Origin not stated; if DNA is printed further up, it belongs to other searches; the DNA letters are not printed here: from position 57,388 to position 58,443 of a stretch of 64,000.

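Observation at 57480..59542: Two-gene head-group activation/transfer module: nucleotidyltransferase plus (degenerate NTase domain + CDP-alcohol phosphatidyltransferase) fusion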

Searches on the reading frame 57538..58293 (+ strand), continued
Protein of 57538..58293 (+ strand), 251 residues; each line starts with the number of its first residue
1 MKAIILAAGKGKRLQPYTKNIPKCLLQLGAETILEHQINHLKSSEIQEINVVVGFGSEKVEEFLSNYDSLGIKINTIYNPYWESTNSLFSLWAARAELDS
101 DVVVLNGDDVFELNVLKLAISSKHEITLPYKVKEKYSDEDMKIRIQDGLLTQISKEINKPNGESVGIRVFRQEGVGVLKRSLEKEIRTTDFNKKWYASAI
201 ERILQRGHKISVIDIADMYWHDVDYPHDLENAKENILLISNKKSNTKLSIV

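Call 25: find_encoding_contigs(protein=P0107, flank=8000, max_places=1)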
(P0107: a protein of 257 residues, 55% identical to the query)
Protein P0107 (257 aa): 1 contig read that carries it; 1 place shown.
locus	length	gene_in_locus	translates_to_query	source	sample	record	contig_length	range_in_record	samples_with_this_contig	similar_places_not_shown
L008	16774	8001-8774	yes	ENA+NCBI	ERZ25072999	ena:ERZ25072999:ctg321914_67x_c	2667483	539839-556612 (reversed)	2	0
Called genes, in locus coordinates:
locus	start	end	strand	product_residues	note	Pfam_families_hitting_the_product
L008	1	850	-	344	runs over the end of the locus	-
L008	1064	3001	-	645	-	-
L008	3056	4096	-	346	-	-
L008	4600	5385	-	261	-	PF02567:PhzC-PhzF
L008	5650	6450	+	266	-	PF02548:Pantoate_transf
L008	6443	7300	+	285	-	PF02569:Pantoate_ligase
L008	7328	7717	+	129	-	PF02261:Asp_decarbox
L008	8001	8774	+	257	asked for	PF00483:NTP_transferase, PF12804:NTP_transf_3, PF20202:DUF6564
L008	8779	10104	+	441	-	PF01066:CDP-OH_P_transf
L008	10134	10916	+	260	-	PF05118:Asp_Arg_Hydrox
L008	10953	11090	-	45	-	-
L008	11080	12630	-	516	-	PF00209:SNF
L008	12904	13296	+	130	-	PF21157:DksA_N (weak), PF01258:zf-dskA_traR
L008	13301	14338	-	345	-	PF01008:IF-2B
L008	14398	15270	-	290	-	PF06325:PrmA, PF05175:MTS, PF13489:Methyltransf_23, PF13847:Methyltransf_31, PF08241:Methyltransf_11 (weak), PF08242:Methyltransf_12 (weak), PF13649:Methyltransf_25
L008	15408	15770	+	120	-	PF21157:DksA_N, PF01258:zf-dskA_traR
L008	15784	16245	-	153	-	-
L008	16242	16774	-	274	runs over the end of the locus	PF13512:TPR_18, PF09976:TPR_21 (faint), PF13525:YfiO, PF13174:TPR_6 (faint), PF14559:TPR_19 (faint), PF07719:TPR_2 (faint), PF13428:TPR_14 (faint), PF13432:TPR_16 (faint)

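Call 26: find_encoding_contigs(protein=P0121, flank=8000, max_places=1)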
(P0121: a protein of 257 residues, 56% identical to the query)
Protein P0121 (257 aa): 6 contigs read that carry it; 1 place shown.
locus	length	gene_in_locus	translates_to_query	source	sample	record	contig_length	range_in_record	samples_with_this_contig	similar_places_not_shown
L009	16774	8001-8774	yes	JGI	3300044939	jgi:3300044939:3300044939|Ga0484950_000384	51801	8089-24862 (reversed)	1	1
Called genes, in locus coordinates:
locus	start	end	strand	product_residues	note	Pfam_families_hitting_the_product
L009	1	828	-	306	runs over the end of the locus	PF02729:OTCace_N, PF00185:OTCace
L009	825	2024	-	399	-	PF00202:Aminotran_3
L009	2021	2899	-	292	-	PF00696:AA_kinase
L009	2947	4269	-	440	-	PF00004:AAA, PF07728:AAA_5 (faint), PF07724:AAA_2, PF00004:AAA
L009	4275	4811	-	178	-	PF00227:Proteasome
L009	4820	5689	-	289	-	PF02899:Phage_int_SAM_1, PF13495:Phage_int_SAM_4, PF00589:Phage_integrase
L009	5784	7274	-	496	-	PF01476:LysM, PF22310:NMB0315_dom_I (faint), PF23446:LysM1_NFP_LYK (faint), PF23462:LysM3_NFP (faint), PF23472:LysM2_CERK1_LYK3_4_5 (faint), PF23473:LysM3_LYK4_5 (weak), PF01476:LysM, PF00877:NLPC_P60, +1 more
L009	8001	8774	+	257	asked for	PF00483:NTP_transferase, PF12804:NTP_transf_3, PF20202:DUF6564 (faint)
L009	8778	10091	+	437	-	PF01066:CDP-OH_P_transf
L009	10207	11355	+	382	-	PF13439:Glyco_transf_4, PF13579:Glyco_trans_4_4 (weak), PF00534:Glycos_transf_1, PF13692:Glyco_trans_1_4, PF13524:Glyco_trans_1_2 (weak)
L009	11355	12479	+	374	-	PF13439:Glyco_transf_4, PF00534:Glycos_transf_1, PF13692:Glyco_trans_1_4, PF13524:Glyco_trans_1_2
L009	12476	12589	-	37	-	-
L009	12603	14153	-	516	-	PF00209:SNF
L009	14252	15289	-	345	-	PF02912:Phe_tRNA-synt_N, PF01409:tRNA-synt_2d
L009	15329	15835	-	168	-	-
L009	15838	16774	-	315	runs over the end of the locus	PF02355:SecD_SecF_C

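Call 27: find_encoding_contigs(protein=P0097, flank=8000, max_places=1)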
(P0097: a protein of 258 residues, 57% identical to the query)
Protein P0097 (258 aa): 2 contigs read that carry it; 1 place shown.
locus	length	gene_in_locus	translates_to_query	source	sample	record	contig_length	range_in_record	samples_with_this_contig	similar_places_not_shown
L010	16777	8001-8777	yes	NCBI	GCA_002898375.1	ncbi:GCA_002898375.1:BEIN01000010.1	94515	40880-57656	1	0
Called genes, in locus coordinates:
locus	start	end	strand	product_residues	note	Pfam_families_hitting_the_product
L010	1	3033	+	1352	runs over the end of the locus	PF05359:DUF748, PF27051:TamB_N (faint), PF04357:TamB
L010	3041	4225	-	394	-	PF00155:Aminotran_1_2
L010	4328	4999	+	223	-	PF03330:DPBB_1, PF05036:SPOR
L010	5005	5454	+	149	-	PF02391:MoaE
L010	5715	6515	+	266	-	PF02548:Pantoate_transf, PF13714:PEP_mutase (weak)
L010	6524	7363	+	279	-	PF02569:Pantoate_ligase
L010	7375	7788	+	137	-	PF02261:Asp_decarbox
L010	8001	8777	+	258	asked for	PF00483:NTP_transferase, PF12804:NTP_transf_3, PF20202:DUF6564 (weak)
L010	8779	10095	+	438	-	PF01066:CDP-OH_P_transf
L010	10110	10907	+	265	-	PF05118:Asp_Arg_Hydrox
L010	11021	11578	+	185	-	PF21157:DksA_N, PF01258:zf-dskA_traR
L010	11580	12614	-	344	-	PF01008:IF-2B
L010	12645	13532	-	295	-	PF06325:PrmA, PF05175:MTS, PF13489:Methyltransf_23 (weak), PF13847:Methyltransf_31, PF08241:Methyltransf_11 (faint), PF13649:Methyltransf_25 (weak)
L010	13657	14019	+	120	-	PF21157:DksA_N, PF01258:zf-dskA_traR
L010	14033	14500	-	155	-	-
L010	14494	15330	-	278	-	PF09976:TPR_21 (faint), PF07719:TPR_2 (faint), PF13424:TPR_12 (faint), PF13428:TPR_14 (faint), PF13432:TPR_16 (faint), PF13525:YfiO, PF13512:TPR_18, PF13174:TPR_6 (weak), +3 more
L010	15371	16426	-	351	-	PF05222:AlaDh_PNT_N, PF01262:AlaDh_PNT_C, PF13241:NAD_binding_7 (faint)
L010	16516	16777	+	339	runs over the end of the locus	PF01018:GTP1_OBG, PF00009:GTP_EFTU (faint), PF01926:MMR_HSR1, PF02421:FeoB_N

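Call 49: search_solved_structures(query=A3, max_evalue=0.001, show_alignments=5)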
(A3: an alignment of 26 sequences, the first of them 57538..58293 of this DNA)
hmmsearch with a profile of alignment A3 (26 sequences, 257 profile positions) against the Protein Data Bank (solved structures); distinct sequences matched with E-value up to 0.001: 76 (the best 60 are shown).
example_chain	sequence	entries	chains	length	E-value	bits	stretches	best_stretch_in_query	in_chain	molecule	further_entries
1jyk_A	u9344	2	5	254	1.5e-18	70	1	1-107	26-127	CTP:phosphocholine Cytidylyltransferase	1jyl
4jd0_A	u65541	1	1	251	4e-15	58.8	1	2-234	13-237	Nucleotidyl transferase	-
6pd1_A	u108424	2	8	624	2.1e-14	56.4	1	2-241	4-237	Nucleotidyl transferase/aminotransferase, class V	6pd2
5z09_A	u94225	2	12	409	3.5e-14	55.7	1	1-236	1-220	Dual sugar-1-phosphate nucleotidylyltransferase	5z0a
2ggo_A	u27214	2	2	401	1.3e-13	53.8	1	1-235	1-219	401aa long hypothetical glucose-1-phosphate thymidylyltransferase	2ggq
3hl3_A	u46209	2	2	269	1.4e-13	53.6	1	1-198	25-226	Glucose-1-phosphate thymidylyltransferase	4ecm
8yre_D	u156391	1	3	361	1.9e-13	53.3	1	1-75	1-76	Mannose-1-phosphate guanylyltransferase 1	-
7x8j_A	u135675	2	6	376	2.1e-13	53.1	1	1-75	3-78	Mannose-1-phosphate guanylyltransferase 1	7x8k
2xme_A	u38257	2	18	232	5.6e-13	51.7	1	1-233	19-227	CTP-INOSITOL-1-PHOSPHATE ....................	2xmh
8x7s_B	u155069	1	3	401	2.3e-12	49.7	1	1-141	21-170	UTP--glucose-1-phosphate uridylyltransferase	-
4mnd_A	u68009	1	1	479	3.6e-12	49.1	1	1-234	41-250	CTP L-myo-inositol-1-phosphate cytidylyltransferase/CDP-L-myo-inositol myo-inositolphospho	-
8hhd_A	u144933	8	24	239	3.7e-12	49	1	1-75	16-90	Nucleotidyl transferase | N-acetylmuramate alpha-1-phosphate uridylyltransferase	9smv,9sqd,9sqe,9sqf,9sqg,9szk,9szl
7d72_K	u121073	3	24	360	7.6e-12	48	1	1-76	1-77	Mannose-1-phosphate guanyltransferase beta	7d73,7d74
4y7t_A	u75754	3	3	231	4.5e-11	45.5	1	1-75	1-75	Nucleotidyl transferase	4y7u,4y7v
7whr_B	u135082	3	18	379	1.3e-09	40.7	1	1-68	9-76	Nucleotidyl transferase family protein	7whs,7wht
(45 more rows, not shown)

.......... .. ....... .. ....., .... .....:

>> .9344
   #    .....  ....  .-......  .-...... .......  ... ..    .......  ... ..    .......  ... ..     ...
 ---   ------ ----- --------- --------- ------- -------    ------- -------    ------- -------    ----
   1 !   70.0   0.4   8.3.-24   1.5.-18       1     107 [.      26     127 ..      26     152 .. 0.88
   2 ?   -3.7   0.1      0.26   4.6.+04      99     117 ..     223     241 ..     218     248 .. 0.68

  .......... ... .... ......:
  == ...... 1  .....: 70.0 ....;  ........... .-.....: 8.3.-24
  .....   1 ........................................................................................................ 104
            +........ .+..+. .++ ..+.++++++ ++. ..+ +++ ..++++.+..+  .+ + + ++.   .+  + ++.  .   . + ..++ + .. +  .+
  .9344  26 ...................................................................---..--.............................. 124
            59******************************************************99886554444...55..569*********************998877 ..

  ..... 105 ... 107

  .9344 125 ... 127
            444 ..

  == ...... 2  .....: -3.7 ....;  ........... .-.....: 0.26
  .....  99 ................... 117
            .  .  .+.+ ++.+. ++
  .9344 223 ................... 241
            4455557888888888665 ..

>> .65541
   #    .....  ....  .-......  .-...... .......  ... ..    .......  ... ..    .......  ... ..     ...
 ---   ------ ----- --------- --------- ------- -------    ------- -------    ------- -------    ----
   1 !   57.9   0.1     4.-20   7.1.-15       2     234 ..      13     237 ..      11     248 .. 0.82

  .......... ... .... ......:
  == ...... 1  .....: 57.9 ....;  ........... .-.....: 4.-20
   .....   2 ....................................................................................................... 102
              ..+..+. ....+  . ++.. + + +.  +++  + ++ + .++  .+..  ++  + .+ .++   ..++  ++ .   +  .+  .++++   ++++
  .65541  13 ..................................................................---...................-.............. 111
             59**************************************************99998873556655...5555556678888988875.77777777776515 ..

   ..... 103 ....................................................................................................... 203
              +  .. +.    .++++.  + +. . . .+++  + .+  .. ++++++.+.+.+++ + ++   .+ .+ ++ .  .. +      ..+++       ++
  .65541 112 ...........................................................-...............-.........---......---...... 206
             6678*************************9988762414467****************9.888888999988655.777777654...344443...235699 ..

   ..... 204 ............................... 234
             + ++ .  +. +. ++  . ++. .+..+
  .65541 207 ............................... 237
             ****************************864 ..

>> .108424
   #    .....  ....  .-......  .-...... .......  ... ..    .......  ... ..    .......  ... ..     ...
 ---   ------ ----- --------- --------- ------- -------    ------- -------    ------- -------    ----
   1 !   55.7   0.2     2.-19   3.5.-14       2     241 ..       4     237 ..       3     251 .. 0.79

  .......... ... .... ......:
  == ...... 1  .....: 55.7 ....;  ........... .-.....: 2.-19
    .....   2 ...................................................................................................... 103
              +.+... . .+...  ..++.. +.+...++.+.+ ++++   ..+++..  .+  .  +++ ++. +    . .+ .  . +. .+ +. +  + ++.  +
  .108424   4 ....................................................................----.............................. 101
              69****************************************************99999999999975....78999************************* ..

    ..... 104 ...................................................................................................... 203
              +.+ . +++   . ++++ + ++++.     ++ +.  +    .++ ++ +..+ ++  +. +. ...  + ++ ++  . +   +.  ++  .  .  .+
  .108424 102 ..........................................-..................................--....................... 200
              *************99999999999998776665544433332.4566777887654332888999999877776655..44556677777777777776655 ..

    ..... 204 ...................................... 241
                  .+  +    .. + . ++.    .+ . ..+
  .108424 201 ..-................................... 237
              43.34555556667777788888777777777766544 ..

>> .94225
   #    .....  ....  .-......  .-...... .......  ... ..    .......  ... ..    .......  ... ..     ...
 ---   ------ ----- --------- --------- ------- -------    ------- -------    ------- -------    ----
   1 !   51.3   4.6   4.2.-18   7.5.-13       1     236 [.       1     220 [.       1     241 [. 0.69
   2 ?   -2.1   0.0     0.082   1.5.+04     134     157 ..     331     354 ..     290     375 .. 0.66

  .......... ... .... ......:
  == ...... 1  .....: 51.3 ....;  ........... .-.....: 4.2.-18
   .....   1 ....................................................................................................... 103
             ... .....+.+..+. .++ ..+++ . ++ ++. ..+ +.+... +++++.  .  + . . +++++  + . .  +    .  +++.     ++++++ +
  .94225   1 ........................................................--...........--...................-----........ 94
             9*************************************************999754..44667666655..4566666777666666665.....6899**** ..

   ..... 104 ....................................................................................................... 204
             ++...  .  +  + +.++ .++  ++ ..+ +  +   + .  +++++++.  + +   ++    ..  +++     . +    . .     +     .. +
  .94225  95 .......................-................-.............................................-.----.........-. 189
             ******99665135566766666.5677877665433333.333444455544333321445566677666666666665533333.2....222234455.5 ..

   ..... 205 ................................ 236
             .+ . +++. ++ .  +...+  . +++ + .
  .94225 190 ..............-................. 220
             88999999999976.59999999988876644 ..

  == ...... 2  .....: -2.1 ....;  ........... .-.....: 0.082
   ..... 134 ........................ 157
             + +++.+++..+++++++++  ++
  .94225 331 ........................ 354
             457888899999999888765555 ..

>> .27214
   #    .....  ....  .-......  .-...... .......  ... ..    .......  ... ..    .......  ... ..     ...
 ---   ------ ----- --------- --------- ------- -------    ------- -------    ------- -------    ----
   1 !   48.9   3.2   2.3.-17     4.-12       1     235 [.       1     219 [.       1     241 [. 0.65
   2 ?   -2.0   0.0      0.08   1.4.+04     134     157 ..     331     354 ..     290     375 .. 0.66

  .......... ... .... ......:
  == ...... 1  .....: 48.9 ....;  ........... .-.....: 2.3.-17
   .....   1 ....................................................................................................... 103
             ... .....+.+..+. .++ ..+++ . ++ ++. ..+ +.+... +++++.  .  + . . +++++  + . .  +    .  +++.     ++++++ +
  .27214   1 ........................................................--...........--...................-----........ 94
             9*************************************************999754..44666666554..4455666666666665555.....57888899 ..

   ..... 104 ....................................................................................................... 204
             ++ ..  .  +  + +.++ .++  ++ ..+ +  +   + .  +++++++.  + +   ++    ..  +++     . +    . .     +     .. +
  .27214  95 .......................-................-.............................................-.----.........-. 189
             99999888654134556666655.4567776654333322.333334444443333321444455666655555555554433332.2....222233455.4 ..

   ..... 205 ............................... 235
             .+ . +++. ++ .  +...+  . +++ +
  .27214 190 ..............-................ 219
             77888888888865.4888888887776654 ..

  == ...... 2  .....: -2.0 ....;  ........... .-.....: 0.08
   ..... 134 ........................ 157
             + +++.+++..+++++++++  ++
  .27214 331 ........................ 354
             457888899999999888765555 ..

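Call 55: search_protein_families(library=ncbifam, proteins=[L009:10207-11355:+, L009:11355-12479:+, L009:8778-10091:+], max_evalue=0.001)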
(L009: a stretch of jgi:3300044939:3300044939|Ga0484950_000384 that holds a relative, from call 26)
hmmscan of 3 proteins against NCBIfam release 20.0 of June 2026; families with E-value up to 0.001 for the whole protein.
L009:10207-11355:+ (382 aa): 16 families
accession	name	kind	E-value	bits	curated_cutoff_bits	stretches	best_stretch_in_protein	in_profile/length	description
TIGR04063.1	stp3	hypoth_equivalog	9.8e-25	87.3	442.05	1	142-356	161-372/397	TIGR04063 family PEP-CTERM/XrtA system glycosyltransferase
TIGR03449.1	mycothiol_MshA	equivalog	3.8e-18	65.6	462.5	1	161-371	188-396/406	D-inositol-3-phosphate glycosyltransferase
NF007640.0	PRK10307.1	subfamily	3e-15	56.1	276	1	145-368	178-396/411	WcaI family glycosyltransferase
NF047684.1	TeichurnBiosyTuaC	equivalog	4.2e-12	45.7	550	1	162-352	186-362/391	teichuronic acid biosynthesis protein TuaC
NF047676.1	TeichurnBiosyTuaH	equivalog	1.3e-11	44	550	1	163-328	185-339/384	teichuronic acid biosynthesis protein TuaH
TIGR04047.1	MSMEG_0565_glyc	hypoth_equivalog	1.6e-11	43.9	259.85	1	164-364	162-360/373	MSMEG_0565 family glycosyltransferase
TIGR04007.1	wcaI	equivalog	1.6e-11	43.5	800.45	1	156-349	191-382/407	colanic acid biosynthesis glycosyltransferase WcaI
TIGR03088.1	stp2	hypoth_equivalog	6.7e-11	41.8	409.05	1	82-370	73-365/374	TIGR03088 family PEP-CTERM/XrtA system glycosyltransferase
NF041876.1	EPS_EpsE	equivalog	1.2e-08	34.6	400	1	295-363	312-381/389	exopolysaccharide biosynthesis GT4 family glycosyltransferase EpsE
NF012028.0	PRK15484.1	subfamily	1.9e-08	33.8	618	1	158-356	158-355/380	lipopolysaccharide N-acetylglucosaminyltransferase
NF053787.1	GlcN_PG_synth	equivalog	7.3e-08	31.6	480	1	161-369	164-350/361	N-acetylglucosaminyl phosphatidylglycerol synthase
NF053513.1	Gtran_IagA_BgsA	equivalog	7.6e-06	25.1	460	1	167-273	133-242/333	LTA glycolipid anchor biosynthesis glycosyltransferase, IagA/BgsA family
TIGR02149.1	glgA_Coryne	subfamily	8.7e-06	25.1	302.4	0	142-226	148-236/391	glycogen synthase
TIGR03999.1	thiol_BshA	equivalog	2.1e-05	23.6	273.7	1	162-370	168-365/375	N-acetyl-alpha-D-glucosaminyl L-malate synthase BshA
NF038298.1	EPS_HpsO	equivalog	3e-05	23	575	1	167-354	174-362/388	hormogonium polysaccharide biosynthesis glycosyltransferase HpsO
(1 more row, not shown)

L009:11355-12479:+ (374 aa): 19 families
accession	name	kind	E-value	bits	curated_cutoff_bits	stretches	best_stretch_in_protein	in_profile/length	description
TIGR04063.1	stp3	hypoth_equivalog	1.5e-28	99.8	442.05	1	140-354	164-373/397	TIGR04063 family PEP-CTERM/XrtA system glycosyltransferase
TIGR03449.1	mycothiol_MshA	equivalog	9e-19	67.6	462.5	1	138-368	170-396/406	D-inositol-3-phosphate glycosyltransferase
NF007640.0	PRK10307.1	subfamily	1.3e-17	63.9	276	1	140-357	178-388/411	WcaI family glycosyltransferase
NF053787.1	GlcN_PG_synth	equivalog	3.2e-15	55.8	480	1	164-370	170-354/361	N-acetylglucosaminyl phosphatidylglycerol synthase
NF047684.1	TeichurnBiosyTuaC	equivalog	1.4e-13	50.6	550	1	139-350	170-363/391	teichuronic acid biosynthesis protein TuaC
NF038298.1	EPS_HpsO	equivalog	1.9e-13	50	575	1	164-364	175-376/388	hormogonium polysaccharide biosynthesis glycosyltransferase HpsO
TIGR02149.1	glgA_Coryne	subfamily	2.1e-13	50.2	302.4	1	138-365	149-380/391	glycogen synthase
TIGR04047.1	MSMEG_0565_glyc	hypoth_equivalog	6.4e-13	48.5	259.85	1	137-369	142-368/373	MSMEG_0565 family glycosyltransferase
NF047676.1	TeichurnBiosyTuaH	equivalog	1.2e-12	47.4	550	1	129-316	155-330/384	teichuronic acid biosynthesis protein TuaH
TIGR03999.1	thiol_BshA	equivalog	2.5e-11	43.1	273.7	1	125-357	138-354/375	N-acetyl-alpha-D-glucosaminyl L-malate synthase BshA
TIGR03088.1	stp2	hypoth_equivalog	3.5e-11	42.8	409.05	1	138-354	141-351/374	TIGR03088 family PEP-CTERM/XrtA system glycosyltransferase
NF041876.1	EPS_EpsE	equivalog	1.3e-10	41.1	400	1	137-355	165-375/389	exopolysaccharide biosynthesis GT4 family glycosyltransferase EpsE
NF053513.1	Gtran_IagA_BgsA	equivalog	1.5e-08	34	460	1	148-324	119-284/333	LTA glycolipid anchor biosynthesis glycosyltransferase, IagA/BgsA family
TIGR04007.1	wcaI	equivalog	2.7e-08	32.9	800.45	1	179-278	219-319/407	colanic acid biosynthesis glycosyltransferase WcaI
NF049987.1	DaglGlyslTfaseDgs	equivalog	8.7e-07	28.2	500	1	146-318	113-274/332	processive diacylglycerol alpha-glucosyltransferase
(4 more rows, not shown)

L009:8778-10091:+ (437 aa): 5 families
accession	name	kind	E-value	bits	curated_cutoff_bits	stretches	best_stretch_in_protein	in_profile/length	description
NF041135.1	IPPtranDIPPsyn_Thcocales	equivalog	6.9e-24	84.6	580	1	170-314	183-325/419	bifunctional L-myo-inositol-1-phosphate cytidylyltransferase/CDP-L-myo-inositol myo-inositolphosphotransferase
NF040950.1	archin_ph_syn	equivalog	4.1e-13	49.6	180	1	223-322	9-111/191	archaetidylinositol phosphate synthase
NF045883.1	PIPSynth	equivalog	3.9e-10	39.7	170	1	220-337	5-121/197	phosphatidylinositol phosphate synthase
NF052561.1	PIPSynBT1523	equivalog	3.5e-06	26.9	350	1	226-321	13-116/232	hypothetical protein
NF038087.1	arch_ser_synth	exception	2.5e-05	24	240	1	240-306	7-75/216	archaetidylserine synthase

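Call 75: search_protein_families(library=pfam, proteins=[P0107], max_evalue=0.1)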
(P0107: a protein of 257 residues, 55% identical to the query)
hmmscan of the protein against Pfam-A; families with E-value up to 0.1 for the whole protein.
P0107 (257 aa): 4 families
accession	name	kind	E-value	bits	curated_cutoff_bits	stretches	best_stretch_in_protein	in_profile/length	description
PF12804.13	NTP_transf_3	-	3.1e-14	53.9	27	1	3-134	1-125/160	MobA-like NTP transferase domain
PF00483.29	NTP_transferase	-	5.4e-14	52.8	21.2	1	2-119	1-120/245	Nucleotidyl transferase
PF20202.4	DUF6564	-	2e-07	31.4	25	1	31-127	15-116/230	Domain of unknown function (DUF6564)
PF01128.25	IspD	-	5.3e-05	23.5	27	1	2-53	2-51/221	2-C-methyl-D-erythritol 4-phosphate cytidylyltransferase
